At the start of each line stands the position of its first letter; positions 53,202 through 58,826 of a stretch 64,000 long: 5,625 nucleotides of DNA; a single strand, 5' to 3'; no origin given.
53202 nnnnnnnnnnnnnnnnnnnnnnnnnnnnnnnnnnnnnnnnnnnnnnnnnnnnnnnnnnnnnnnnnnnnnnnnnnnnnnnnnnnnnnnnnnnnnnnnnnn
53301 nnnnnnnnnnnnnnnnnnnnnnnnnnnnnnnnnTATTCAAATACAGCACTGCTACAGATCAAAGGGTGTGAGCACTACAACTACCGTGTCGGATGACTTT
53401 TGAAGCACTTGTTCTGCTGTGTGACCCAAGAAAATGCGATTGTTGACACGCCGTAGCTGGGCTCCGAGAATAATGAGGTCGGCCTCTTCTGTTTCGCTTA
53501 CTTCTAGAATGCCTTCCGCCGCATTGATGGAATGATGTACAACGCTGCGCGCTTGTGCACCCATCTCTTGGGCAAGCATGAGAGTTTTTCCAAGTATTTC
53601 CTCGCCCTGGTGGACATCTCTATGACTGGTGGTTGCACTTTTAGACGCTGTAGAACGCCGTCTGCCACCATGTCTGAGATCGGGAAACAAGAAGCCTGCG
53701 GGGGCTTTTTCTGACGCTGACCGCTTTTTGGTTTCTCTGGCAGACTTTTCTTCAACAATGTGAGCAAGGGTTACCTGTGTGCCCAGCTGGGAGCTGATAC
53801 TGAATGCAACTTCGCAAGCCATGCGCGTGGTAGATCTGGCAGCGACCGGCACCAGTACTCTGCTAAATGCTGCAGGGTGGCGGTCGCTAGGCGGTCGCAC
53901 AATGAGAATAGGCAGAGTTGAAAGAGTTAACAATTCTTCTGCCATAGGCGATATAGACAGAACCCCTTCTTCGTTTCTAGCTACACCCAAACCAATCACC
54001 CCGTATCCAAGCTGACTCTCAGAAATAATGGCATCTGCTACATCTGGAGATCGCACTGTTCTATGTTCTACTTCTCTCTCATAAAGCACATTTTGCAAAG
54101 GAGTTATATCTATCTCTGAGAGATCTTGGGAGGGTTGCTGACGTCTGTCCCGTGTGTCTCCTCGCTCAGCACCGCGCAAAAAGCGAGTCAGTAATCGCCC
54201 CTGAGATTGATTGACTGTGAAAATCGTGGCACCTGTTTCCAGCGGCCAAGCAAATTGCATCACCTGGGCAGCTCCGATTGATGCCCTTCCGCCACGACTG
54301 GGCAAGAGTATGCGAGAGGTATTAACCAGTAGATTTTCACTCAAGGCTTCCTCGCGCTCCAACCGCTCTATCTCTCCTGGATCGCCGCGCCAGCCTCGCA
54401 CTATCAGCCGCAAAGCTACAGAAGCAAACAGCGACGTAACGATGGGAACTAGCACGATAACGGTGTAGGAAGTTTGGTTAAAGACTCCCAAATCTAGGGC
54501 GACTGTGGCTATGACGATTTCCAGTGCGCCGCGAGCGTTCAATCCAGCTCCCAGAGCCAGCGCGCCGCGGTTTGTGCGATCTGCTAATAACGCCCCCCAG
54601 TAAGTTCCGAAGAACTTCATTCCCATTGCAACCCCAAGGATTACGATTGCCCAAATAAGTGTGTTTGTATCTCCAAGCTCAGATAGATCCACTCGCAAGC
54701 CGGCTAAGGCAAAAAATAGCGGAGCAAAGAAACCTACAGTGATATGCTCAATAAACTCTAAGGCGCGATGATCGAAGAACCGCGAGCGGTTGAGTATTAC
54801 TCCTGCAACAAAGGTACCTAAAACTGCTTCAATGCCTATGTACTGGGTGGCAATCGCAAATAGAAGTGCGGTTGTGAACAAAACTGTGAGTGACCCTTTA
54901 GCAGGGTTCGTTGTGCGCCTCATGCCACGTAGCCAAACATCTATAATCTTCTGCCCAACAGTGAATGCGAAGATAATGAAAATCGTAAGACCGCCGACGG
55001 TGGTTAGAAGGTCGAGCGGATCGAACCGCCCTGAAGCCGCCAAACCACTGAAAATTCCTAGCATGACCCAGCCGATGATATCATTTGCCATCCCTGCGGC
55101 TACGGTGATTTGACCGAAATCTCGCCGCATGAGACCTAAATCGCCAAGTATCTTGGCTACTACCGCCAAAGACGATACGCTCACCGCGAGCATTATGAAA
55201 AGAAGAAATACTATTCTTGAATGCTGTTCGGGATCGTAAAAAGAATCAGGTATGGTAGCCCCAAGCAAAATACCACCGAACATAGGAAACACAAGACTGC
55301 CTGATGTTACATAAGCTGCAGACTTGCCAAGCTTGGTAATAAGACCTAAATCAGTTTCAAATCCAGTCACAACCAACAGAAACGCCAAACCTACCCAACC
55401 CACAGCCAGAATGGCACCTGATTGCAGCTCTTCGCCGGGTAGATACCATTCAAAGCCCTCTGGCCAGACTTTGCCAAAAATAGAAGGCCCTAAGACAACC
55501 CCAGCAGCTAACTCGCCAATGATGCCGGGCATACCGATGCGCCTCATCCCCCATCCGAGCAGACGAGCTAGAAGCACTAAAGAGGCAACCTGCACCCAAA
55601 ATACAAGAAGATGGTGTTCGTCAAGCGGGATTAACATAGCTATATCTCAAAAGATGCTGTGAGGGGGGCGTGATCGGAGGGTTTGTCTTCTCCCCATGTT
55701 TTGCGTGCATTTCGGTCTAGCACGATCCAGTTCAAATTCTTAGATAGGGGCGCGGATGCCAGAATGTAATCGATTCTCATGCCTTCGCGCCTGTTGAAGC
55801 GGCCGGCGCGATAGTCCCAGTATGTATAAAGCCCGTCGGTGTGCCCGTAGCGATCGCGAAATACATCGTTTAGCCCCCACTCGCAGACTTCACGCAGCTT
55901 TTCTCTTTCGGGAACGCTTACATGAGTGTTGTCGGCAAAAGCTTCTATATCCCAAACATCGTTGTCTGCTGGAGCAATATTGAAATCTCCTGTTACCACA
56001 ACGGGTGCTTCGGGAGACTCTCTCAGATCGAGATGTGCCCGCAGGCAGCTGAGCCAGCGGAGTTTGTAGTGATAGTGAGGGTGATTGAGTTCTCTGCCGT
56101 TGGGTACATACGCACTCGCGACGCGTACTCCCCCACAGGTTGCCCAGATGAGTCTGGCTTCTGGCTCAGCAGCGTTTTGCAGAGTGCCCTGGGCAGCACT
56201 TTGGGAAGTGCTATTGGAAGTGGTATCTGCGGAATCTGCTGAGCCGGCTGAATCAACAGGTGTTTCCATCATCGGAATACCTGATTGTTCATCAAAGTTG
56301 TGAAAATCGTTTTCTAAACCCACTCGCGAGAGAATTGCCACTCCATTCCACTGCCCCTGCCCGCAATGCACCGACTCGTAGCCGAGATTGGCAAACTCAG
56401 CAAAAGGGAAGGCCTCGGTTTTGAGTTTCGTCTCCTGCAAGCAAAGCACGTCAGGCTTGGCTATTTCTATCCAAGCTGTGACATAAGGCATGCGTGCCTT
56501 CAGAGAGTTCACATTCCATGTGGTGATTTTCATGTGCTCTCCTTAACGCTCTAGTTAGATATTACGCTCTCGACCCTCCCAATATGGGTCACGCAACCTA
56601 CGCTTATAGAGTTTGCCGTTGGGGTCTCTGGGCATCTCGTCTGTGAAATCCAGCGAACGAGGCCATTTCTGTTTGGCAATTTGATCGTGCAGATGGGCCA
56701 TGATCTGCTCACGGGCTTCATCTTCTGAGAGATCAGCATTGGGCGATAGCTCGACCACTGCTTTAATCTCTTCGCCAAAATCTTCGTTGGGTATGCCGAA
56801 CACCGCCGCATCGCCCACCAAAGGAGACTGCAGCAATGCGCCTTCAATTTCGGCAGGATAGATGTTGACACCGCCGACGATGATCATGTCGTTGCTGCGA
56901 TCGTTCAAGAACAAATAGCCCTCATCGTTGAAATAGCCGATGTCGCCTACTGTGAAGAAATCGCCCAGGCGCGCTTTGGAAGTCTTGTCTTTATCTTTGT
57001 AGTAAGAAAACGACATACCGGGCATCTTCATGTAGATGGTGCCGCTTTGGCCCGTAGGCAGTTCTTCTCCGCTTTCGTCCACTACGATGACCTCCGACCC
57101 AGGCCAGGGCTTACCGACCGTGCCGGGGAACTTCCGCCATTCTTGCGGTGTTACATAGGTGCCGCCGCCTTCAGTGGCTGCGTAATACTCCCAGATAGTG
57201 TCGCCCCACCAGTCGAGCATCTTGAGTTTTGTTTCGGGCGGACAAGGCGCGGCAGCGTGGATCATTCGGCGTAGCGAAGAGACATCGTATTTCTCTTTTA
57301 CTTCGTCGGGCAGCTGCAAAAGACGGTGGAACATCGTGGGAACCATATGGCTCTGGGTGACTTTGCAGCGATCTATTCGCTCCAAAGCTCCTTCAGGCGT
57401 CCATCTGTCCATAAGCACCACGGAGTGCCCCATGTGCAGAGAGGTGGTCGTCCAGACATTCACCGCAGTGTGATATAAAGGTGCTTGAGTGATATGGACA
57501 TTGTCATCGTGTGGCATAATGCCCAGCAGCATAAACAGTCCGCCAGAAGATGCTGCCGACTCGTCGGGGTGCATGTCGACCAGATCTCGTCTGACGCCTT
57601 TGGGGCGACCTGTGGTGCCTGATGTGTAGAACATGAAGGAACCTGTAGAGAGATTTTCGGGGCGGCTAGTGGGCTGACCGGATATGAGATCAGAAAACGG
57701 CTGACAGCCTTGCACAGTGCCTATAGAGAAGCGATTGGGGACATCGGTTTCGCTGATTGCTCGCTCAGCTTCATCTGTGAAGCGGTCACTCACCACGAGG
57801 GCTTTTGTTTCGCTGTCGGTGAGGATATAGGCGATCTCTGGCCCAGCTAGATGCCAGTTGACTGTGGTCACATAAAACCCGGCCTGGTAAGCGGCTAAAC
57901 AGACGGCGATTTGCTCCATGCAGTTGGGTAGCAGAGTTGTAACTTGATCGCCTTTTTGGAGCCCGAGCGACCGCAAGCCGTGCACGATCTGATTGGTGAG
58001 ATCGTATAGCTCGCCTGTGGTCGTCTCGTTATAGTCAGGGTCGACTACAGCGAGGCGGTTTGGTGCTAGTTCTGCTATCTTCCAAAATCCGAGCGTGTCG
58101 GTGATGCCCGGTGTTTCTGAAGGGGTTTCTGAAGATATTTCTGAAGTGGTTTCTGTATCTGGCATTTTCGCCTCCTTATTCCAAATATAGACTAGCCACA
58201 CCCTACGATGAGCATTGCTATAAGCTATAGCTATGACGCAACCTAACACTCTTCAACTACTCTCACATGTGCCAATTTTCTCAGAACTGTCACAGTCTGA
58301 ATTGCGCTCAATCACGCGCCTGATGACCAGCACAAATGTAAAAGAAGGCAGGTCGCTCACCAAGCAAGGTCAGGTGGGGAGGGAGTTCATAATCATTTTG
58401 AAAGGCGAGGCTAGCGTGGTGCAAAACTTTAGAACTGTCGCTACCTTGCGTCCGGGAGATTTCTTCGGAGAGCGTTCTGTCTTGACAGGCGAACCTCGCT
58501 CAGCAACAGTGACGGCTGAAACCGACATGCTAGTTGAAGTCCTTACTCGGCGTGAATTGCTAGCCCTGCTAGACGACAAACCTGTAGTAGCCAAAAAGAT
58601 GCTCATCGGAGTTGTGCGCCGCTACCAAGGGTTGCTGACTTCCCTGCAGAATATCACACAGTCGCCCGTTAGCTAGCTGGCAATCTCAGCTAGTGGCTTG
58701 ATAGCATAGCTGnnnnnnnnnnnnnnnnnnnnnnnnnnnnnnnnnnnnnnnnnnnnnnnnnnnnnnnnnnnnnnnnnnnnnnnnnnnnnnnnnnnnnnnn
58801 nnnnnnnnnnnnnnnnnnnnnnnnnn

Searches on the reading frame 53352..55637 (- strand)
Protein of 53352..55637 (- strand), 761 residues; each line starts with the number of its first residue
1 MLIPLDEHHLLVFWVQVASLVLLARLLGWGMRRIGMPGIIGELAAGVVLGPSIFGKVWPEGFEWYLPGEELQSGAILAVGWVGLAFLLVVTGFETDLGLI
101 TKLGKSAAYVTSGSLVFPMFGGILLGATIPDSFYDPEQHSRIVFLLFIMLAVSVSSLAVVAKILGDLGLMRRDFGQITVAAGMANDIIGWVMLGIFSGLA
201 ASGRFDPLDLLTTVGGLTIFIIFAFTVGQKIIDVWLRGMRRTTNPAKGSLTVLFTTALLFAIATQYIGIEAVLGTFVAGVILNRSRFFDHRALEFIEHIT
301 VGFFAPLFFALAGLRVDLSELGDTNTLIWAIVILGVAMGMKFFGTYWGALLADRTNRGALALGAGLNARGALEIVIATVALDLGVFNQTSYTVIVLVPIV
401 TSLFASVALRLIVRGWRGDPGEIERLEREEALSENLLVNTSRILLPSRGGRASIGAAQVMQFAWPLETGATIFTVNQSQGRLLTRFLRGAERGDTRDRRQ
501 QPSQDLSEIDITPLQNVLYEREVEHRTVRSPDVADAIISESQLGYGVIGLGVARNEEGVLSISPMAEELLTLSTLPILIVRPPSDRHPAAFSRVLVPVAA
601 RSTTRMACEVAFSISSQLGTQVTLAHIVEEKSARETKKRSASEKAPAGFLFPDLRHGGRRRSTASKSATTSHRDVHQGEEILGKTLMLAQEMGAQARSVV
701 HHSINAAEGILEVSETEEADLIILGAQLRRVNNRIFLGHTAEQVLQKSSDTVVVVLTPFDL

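Call 84: search_protein_families(library=pfam, proteins=[window:53352-55637:-], max_evalue=0.00001)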
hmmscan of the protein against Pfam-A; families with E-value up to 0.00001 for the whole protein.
window:53352-55637:- (761 aa): 2 families
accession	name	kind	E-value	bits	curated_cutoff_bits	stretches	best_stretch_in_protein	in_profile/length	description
PF00999.27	Na_H_Exchanger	-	1e-46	160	26.2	1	22-414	2-374/375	Sodium/hydrogen exchanger, transmembrane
PF00582.32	Usp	-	2.8e-12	47.8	24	1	591-755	2-140/141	Universal stress protein family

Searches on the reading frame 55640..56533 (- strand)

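Call 84: search_protein_families(library=pfam, proteins=[window:55640-56533:-], max_evalue=0.00001)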
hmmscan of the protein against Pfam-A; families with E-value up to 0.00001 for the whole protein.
window:55640-56533:- (297 aa): 1 family
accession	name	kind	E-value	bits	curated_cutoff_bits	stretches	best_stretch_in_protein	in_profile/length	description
PF03372.29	Exo_endo_phos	-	5.2e-29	101.9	24.5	1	5-288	2-225/225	Endonuclease/Exonuclease/phosphatase family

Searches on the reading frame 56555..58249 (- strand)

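Call 84: search_protein_families(library=pfam, proteins=[window:56555-58249:-], max_evalue=0.00001)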
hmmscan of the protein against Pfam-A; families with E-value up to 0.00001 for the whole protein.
window:56555-58249:- (564 aa): 2 families
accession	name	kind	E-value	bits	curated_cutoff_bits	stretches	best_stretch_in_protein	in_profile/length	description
PF00501.34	AMP-binding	-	6.3e-68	229.8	29.9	1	57-417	3-384/384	AMP-binding enzyme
PF13193.12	AMP-binding_C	-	1.2e-12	49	24.5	1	467-546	1-76/76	AMP-binding enzyme C-terminal domain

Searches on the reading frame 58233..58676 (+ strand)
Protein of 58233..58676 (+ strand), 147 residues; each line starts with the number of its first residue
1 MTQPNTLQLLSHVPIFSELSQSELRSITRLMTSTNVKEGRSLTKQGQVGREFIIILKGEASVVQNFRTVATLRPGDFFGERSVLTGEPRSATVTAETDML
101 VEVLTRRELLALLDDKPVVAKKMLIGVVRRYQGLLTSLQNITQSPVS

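Call 85: search_protein_families(library=pfam, proteins=[window:58233-58676:+], max_evalue=0.00001)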
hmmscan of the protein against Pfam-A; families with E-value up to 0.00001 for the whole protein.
window:58233-58676:+ (147 aa): 1 family
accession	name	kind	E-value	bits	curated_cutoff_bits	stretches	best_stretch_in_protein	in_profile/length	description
PF00027.35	cNMP_binding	-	1e-17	64.3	27.5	1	35-114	3-87/89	Cyclic nucleotide-binding domain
